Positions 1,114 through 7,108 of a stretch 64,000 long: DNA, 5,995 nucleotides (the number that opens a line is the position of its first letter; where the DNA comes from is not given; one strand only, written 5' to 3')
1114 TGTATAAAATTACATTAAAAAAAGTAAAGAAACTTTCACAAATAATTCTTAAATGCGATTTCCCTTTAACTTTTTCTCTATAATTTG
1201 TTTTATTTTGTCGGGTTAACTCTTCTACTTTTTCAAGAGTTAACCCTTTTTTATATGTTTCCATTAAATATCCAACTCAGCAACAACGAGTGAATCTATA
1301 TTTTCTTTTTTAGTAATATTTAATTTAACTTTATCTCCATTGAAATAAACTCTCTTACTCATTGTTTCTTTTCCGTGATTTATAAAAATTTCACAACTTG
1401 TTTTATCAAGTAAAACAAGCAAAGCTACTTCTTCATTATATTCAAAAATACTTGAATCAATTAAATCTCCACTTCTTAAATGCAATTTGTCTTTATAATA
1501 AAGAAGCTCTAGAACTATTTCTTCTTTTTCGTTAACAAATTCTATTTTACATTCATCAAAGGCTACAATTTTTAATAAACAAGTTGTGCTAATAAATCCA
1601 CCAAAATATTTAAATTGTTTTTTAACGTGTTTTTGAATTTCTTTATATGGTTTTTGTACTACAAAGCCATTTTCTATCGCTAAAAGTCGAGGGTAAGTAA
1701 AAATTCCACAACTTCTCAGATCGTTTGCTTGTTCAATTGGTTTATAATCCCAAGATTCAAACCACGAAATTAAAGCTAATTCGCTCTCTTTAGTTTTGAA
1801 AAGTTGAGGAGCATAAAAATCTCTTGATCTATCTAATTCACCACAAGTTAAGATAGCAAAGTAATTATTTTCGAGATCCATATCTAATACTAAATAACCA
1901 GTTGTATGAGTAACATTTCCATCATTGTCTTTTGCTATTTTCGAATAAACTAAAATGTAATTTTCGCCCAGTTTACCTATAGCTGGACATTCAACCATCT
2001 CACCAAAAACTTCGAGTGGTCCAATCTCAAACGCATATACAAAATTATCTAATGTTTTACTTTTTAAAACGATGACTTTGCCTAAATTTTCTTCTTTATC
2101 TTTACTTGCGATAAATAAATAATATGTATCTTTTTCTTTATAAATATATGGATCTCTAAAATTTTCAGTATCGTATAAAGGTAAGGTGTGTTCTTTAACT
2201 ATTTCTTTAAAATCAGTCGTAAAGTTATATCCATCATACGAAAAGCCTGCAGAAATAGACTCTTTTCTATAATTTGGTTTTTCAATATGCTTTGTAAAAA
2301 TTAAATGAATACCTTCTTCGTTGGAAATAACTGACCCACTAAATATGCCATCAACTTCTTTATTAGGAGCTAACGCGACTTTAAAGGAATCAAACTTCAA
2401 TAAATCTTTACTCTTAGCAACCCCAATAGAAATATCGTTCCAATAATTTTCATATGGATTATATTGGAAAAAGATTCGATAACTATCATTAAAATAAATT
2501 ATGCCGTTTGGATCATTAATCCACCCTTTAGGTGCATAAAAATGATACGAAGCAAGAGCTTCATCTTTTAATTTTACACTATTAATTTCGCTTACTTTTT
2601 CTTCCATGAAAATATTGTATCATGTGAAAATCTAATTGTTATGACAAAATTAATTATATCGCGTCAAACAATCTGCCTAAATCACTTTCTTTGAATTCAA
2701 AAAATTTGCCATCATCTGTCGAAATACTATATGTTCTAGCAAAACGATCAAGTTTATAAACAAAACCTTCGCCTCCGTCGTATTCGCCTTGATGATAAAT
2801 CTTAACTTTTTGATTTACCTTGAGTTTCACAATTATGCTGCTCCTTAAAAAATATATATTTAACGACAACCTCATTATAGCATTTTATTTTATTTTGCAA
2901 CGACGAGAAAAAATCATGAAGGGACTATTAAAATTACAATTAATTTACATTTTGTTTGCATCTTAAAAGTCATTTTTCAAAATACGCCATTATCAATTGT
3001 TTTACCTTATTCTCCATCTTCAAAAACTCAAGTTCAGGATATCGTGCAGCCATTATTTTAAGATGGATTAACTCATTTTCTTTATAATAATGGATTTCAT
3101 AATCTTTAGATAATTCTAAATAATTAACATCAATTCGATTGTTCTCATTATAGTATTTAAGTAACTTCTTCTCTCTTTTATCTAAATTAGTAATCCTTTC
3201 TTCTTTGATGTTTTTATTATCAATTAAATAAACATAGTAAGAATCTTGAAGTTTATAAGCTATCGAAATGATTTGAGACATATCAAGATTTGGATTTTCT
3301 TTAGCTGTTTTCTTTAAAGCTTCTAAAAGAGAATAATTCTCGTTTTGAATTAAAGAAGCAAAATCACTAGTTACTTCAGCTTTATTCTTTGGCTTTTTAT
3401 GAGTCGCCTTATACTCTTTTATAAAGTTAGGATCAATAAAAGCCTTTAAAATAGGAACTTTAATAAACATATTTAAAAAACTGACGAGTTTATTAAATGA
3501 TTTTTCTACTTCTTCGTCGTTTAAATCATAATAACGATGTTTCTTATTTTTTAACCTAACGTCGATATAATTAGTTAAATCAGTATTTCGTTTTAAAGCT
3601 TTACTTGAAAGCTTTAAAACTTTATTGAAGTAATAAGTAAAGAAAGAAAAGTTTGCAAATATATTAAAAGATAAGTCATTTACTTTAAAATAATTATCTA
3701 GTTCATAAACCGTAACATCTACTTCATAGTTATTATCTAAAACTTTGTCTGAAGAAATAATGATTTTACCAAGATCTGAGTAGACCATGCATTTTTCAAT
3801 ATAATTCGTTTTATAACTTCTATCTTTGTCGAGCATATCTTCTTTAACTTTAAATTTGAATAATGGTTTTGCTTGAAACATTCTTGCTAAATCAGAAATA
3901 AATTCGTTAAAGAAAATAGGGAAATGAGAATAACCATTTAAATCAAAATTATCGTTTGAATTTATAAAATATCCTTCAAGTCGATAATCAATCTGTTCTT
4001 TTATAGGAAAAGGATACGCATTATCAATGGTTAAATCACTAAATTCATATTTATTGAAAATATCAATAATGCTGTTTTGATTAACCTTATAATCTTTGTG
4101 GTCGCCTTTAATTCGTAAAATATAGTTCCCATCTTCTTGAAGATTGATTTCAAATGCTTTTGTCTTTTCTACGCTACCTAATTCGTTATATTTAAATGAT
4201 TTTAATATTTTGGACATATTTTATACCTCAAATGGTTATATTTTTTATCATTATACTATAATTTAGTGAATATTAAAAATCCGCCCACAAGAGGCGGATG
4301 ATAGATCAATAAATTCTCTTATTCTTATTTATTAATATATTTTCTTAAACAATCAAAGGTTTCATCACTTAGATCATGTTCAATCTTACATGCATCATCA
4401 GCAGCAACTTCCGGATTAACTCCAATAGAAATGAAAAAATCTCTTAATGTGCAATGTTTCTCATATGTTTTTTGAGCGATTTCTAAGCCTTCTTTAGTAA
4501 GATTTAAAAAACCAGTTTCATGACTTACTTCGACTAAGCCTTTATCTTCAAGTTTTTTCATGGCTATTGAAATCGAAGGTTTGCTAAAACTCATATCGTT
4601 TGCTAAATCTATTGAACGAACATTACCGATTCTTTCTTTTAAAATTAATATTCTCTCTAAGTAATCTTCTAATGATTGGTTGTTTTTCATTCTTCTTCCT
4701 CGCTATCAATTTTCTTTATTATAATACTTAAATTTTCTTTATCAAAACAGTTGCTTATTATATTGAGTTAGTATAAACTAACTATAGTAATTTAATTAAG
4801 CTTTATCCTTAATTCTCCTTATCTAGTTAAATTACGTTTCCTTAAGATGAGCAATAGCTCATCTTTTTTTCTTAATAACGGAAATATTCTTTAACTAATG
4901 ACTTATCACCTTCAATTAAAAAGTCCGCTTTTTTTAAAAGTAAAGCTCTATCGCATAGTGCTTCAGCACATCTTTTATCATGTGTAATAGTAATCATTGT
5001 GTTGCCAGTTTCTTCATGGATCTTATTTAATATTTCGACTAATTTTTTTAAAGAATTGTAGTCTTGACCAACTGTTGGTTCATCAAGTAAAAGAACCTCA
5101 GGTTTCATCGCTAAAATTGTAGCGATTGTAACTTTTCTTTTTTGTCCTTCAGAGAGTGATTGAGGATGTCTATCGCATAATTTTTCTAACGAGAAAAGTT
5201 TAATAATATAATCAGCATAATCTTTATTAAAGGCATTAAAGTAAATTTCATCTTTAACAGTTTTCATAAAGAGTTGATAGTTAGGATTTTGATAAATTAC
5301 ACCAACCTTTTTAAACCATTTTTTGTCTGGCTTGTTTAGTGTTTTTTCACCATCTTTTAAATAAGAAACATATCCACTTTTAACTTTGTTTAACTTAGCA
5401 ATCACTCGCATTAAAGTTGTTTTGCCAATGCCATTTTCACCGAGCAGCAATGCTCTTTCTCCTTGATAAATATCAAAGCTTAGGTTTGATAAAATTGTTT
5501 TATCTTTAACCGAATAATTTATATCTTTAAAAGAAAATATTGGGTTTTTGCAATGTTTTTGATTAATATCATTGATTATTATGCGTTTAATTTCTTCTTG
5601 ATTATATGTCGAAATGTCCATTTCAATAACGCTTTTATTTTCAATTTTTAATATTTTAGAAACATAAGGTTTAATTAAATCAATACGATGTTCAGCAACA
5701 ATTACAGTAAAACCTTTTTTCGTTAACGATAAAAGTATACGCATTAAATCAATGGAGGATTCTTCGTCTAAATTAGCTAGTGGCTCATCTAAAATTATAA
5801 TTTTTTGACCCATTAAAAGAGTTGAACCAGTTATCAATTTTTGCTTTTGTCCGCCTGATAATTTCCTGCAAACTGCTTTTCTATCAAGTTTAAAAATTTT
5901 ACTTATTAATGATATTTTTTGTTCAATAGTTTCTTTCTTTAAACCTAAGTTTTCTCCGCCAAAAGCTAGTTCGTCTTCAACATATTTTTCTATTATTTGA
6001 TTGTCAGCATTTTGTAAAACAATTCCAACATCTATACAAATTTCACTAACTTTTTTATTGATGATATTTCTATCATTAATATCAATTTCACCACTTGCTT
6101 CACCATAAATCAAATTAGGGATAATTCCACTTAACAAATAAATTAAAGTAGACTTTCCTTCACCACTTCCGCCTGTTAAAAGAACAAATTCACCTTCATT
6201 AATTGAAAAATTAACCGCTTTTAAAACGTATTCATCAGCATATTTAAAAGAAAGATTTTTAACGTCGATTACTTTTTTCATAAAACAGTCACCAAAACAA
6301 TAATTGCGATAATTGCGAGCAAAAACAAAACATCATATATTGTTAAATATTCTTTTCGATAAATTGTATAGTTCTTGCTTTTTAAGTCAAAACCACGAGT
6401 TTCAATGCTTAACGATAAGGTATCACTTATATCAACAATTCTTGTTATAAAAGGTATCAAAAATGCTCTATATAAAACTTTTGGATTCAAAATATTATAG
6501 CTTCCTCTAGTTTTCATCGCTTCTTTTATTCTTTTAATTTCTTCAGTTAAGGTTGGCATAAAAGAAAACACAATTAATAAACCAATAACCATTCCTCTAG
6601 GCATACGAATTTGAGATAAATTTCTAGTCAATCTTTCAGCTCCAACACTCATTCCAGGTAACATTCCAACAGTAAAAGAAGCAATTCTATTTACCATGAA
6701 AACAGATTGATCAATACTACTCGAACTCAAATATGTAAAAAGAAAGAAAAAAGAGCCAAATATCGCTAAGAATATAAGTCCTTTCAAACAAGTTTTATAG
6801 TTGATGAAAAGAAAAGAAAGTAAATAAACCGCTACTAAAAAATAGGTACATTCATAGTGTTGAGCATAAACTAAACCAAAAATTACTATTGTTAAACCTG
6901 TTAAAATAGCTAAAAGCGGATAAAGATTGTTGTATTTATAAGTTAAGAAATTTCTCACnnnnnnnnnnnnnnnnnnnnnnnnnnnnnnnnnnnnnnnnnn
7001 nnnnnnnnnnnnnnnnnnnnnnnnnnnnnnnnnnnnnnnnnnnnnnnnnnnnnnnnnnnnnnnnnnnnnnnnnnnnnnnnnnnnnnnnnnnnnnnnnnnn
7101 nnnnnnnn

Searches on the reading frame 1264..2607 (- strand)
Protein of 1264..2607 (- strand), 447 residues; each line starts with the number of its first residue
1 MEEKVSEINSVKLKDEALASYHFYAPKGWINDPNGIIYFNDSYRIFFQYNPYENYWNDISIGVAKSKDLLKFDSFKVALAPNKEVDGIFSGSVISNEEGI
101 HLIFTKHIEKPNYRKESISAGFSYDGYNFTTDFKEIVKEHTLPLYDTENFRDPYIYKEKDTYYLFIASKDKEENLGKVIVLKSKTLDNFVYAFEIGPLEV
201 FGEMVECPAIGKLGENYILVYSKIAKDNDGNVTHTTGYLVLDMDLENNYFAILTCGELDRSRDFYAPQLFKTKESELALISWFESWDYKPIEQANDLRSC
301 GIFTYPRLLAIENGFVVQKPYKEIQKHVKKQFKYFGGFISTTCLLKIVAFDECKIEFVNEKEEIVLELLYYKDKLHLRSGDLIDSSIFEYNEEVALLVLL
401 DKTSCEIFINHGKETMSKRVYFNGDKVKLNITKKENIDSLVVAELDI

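Call 52: search_protein_families(library=pfam, proteins=[window:1264-2607:-])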
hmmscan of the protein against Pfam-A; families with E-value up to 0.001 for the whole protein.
window:1264-2607:- (447 aa): 2 families
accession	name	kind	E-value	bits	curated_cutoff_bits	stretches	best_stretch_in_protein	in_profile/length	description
PF00251.26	Glyco_hydro_32N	-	2e-59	202.1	22.1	1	22-320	1-307/307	Glycosyl hydrolases family 32 N-terminal domain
PF08244.19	Glyco_hydro_32C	-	7.9e-06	26.4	21.9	1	391-434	102-145/158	Glycosyl hydrolases family 32 C terminal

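Call 61: find_encoding_contigs(protein=window:1264-2607:-, flank=10000, max_places=3)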
Protein window:1264-2607:- (447 aa): no gene with exactly this product is on record in the collection.

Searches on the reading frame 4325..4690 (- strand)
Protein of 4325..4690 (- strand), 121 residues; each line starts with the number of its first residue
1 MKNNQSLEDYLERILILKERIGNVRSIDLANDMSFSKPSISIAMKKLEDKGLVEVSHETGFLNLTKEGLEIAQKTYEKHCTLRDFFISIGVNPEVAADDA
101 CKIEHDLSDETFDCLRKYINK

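Call 52: search_protein_families(library=pfam, proteins=[window:4325-4690:-])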
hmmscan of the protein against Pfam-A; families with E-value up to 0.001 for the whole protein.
window:4325-4690:- (121 aa): 3 families
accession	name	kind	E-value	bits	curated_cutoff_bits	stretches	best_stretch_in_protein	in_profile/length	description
PF02742.21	Fe_dep_repr_C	-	5.5e-14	52.4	27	1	65-120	1-57/70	Iron dependent repressor, metal binding and dimerisation domain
PF01325.25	Fe_dep_repress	-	1.3e-09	38.6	26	1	6-60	5-59/60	Iron dependent repressor, N-terminal DNA binding domain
PF01047.28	MarR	-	1.8e-05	25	24.6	1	19-58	13-52/59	MarR family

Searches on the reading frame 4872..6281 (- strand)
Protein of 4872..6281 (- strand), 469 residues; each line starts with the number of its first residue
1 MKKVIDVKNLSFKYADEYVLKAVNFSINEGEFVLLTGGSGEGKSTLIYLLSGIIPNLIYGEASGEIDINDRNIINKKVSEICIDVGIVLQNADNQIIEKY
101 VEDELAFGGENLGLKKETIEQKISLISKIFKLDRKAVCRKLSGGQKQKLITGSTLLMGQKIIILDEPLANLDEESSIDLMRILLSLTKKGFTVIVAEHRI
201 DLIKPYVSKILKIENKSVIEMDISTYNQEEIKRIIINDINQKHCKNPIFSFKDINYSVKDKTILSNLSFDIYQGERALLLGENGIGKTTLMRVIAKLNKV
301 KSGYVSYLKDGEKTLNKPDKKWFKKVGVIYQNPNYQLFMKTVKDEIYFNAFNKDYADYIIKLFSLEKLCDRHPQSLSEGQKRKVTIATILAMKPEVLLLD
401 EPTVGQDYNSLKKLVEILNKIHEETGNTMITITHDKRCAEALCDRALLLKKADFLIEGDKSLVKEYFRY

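Call 52: search_protein_families(library=pfam, proteins=[window:4872-6281:-])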
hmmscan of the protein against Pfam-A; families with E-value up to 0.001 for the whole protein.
window:4872-6281:- (469 aa): 15 families
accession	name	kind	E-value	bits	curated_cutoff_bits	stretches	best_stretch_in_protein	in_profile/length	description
PF00005.33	ABC_tran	-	2.4e-51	174.4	25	2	264-403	1-136/137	ABC transporter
PF13304.12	AAA_21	-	5.3e-12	46.8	27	1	373-435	235-299/304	AAA domain, putative AbiEii toxin, Type IV TA system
PF13555.12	AAA_29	-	1.5e-07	31.5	27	0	20-47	12-39/61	P-loop containing region of AAA domain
PF03193.22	RsgA_GTPase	-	6.7e-07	29.7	30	0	256-315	89-148/174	RsgA GTPase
PF25199.1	nSTAND_NTPase5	-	4.4e-06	27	34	0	277-322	44-89/145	Novel STAND NTPase 5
PF02463.25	SMC_N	-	7.5e-06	26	40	0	278-441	28-204/220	RecF/RecN/SMC N terminal domain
PF20720.3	nSTAND3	-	7.6e-06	26.1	27.2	0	277-319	20-64/155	Novel STAND NTPase 3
PF13191.12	AAA_16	-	7.7e-06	26.9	32.6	0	275-306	25-56/167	AAA ATPase domain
PF13558.12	SbcC_Walker_B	-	0.00011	22.8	27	0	139-183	31-88/90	SbcC/RAD50-like, Walker B motif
PF13481.12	AAA_25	-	0.00025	21.2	27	0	27-50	30-53/195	AAA domain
PF13245.12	AAA_19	-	0.00037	21.1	25.1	0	27-48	8-29/134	AAA domain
PF02367.23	TsaE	-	0.00051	20.4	26.6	0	271-301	18-48/128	Threonylcarbamoyl adenosine biosynthesis protein TsaE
PF00006.31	ATP-synt_ab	-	0.00081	19.5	29.5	0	269-312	9-51/213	ATP synthase alpha/beta family, nucleotide-binding domain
PF05729.18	NACHT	-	0.00088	19.6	26.7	0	278-297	4-23/167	NACHT domain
PF13401.12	AAA_22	-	0.00093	20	27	0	278-308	9-40/130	AAA domain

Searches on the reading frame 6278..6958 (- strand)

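Call 52: search_protein_families(library=pfam, proteins=[window:6278-6958:-])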
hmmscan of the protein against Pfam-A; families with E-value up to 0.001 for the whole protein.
window:6278-6958:- (226 aa): 1 family
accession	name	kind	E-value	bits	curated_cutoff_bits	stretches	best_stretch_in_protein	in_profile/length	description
PF02361.21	CbiQ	-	5.9e-16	59.2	25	1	41-194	46-212/216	Cobalt transport protein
